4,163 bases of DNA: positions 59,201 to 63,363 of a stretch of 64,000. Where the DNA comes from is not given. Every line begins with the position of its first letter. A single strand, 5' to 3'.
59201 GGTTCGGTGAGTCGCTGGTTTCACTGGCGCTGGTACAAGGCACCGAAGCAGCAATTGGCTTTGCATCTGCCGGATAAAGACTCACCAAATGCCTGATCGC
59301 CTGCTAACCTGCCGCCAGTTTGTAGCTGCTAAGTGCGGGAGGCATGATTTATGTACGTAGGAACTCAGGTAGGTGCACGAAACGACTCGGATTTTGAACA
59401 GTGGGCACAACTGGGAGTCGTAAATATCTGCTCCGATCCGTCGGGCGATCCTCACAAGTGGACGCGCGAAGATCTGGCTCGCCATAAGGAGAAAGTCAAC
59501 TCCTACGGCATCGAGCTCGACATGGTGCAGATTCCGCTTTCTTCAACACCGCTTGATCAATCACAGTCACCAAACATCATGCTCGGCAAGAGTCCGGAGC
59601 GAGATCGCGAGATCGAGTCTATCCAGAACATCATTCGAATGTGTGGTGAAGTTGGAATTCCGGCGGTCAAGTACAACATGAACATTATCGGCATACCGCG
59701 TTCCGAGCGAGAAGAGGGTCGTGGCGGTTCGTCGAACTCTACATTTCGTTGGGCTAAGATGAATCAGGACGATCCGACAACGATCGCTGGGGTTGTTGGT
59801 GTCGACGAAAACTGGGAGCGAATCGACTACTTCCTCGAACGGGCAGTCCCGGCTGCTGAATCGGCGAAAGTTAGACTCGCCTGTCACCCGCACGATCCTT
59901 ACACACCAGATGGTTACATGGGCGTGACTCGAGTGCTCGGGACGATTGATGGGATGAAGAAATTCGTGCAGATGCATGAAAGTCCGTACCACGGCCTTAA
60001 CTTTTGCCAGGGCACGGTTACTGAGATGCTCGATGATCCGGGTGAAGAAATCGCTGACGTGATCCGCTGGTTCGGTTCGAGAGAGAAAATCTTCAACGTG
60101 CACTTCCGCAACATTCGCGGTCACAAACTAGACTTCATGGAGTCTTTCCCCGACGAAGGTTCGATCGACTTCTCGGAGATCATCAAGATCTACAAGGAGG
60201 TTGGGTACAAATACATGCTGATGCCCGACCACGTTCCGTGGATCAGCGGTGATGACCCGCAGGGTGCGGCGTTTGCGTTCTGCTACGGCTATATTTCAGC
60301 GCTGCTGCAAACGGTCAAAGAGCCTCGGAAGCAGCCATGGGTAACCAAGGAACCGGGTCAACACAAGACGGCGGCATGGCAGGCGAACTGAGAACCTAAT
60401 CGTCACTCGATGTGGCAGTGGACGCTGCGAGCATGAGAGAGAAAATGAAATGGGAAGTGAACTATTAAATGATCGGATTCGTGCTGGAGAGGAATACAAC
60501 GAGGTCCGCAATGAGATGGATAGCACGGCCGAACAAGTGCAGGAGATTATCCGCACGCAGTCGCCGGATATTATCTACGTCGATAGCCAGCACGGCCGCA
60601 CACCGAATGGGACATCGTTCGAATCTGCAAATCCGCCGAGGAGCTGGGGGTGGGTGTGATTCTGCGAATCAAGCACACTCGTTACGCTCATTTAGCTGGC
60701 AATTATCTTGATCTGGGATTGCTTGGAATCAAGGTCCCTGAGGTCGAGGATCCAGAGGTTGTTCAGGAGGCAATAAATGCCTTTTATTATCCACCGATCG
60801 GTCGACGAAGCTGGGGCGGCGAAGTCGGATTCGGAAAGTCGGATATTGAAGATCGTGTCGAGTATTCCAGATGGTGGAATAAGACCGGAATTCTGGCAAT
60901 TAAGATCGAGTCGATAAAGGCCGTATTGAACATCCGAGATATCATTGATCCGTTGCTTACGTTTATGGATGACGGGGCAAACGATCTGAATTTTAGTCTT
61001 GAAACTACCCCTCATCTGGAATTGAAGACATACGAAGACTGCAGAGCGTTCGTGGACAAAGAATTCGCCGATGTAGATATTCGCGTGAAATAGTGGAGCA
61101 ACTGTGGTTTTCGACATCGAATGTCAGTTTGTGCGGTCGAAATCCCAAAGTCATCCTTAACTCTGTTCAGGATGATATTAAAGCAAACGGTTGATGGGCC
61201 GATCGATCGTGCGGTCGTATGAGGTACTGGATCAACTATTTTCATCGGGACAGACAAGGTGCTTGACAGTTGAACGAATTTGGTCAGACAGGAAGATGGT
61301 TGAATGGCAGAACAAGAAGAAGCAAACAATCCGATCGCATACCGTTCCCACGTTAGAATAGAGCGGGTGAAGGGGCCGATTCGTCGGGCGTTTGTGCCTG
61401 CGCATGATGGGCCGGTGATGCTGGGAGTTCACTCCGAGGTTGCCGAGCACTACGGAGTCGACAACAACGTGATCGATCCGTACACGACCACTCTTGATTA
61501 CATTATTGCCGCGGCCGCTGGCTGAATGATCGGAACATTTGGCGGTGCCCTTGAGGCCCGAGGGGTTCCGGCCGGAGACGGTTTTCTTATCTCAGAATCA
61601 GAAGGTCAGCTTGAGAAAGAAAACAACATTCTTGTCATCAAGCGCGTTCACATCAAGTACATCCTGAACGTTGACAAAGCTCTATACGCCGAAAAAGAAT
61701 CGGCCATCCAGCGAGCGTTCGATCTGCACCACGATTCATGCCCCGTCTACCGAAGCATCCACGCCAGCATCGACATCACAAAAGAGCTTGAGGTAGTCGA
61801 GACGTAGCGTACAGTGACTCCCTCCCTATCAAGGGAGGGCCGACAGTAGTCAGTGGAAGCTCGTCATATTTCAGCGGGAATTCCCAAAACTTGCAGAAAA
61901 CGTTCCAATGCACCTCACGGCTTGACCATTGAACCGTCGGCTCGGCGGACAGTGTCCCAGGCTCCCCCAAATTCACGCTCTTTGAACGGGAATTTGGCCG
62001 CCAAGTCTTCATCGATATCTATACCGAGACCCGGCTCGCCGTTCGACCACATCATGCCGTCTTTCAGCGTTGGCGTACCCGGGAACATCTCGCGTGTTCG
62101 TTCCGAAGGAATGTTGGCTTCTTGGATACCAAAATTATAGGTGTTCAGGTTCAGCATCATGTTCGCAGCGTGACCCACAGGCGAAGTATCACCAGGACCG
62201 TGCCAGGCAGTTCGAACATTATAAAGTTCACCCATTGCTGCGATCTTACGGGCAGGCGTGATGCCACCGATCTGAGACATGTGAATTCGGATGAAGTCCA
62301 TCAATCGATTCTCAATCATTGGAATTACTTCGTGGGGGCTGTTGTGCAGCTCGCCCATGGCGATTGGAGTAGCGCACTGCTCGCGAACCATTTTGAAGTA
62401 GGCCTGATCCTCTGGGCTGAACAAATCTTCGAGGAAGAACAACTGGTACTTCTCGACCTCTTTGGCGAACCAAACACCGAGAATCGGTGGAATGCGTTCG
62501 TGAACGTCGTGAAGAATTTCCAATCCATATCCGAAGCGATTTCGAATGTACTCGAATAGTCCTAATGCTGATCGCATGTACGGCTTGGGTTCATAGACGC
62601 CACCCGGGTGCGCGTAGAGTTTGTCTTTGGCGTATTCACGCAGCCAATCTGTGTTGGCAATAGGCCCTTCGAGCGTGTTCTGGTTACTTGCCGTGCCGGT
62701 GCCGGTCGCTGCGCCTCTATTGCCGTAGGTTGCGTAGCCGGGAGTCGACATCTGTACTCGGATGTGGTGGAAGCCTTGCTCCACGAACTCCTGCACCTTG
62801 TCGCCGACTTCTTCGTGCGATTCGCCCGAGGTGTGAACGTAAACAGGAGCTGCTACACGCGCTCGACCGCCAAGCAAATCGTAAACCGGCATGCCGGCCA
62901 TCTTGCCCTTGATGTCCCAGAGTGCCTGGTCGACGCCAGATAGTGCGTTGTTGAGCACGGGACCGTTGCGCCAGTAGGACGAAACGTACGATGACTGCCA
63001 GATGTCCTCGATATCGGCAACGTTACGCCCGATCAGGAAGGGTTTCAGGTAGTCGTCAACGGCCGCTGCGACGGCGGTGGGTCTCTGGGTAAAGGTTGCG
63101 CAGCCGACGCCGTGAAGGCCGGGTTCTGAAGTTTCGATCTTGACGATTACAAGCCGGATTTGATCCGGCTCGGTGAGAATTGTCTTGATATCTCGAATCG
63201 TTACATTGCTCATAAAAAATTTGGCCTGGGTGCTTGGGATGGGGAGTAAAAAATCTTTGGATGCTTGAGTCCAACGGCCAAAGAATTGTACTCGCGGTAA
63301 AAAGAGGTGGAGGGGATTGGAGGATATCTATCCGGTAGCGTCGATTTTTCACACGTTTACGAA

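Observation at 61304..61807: OsmC-family gene with an in-frame UGA exactly at the peroxidatic-Cys column, plus a downstream hairpin: candidate selenoprotein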

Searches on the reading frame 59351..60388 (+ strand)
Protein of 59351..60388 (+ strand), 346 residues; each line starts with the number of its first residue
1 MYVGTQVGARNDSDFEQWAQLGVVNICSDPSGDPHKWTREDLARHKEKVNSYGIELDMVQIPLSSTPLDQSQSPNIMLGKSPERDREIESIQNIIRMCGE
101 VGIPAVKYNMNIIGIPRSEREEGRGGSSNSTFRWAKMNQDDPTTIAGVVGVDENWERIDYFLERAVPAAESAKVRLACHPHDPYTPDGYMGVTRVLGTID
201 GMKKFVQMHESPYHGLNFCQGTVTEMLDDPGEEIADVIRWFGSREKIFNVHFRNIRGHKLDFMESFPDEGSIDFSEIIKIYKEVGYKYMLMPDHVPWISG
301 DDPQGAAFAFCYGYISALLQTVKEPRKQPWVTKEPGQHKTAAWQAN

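Call 76: search_protein_families(library=pfam, proteins=[window:59351-60388:+], max_evalue=0.001)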
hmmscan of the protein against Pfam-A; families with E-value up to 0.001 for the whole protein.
window:59351-60388:+ (346 aa): 2 families
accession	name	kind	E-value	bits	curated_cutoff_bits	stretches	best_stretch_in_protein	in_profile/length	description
PF03786.19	UxuA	-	4.9e-42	144.4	23.7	2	152-302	178-326/352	D-mannonate dehydratase (UxuA)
PF01261.30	AP_endonuc_2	-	1.8e-13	51.2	31.1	1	33-288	21-223/249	Xylose isomerase-like TIM barrel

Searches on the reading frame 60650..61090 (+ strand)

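Call 76: search_protein_families(library=pfam, proteins=[window:60650-61090:+], max_evalue=0.001)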
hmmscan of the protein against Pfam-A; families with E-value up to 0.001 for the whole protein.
window:60650-61090:+ (147 aa): 1 family
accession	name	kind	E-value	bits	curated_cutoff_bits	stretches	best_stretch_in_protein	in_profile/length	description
PF03328.21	HpcH_HpaI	-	7.8e-08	32.3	25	1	4-120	63-161/221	HpcH/HpaI aldolase/citrate lyase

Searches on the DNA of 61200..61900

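Call 62: search_rna_families(source=window, start=61200, end=61900, threshold=evalue, max_evalue=10)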
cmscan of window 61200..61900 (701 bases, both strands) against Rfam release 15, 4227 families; matches with E-value up to 10: 0.
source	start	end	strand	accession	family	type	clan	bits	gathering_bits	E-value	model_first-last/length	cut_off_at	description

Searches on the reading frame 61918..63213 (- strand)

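Call 76: search_protein_families(library=pfam, proteins=[window:61918-63213:-], max_evalue=0.001)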
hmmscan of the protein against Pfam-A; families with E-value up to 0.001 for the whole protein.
window:61918-63213:- (432 aa): 2 families
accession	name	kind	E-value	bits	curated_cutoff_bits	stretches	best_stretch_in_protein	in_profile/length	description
PF13378.12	MR_MLE_C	-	1.8e-36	126.4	29.4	1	212-403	26-218/219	Enolase C-terminal domain-like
PF02746.21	MR_MLE_N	-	1e-21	77.8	22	1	5-115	12-117/117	Mandelate racemase / muconate lactonizing enzyme, N-terminal domain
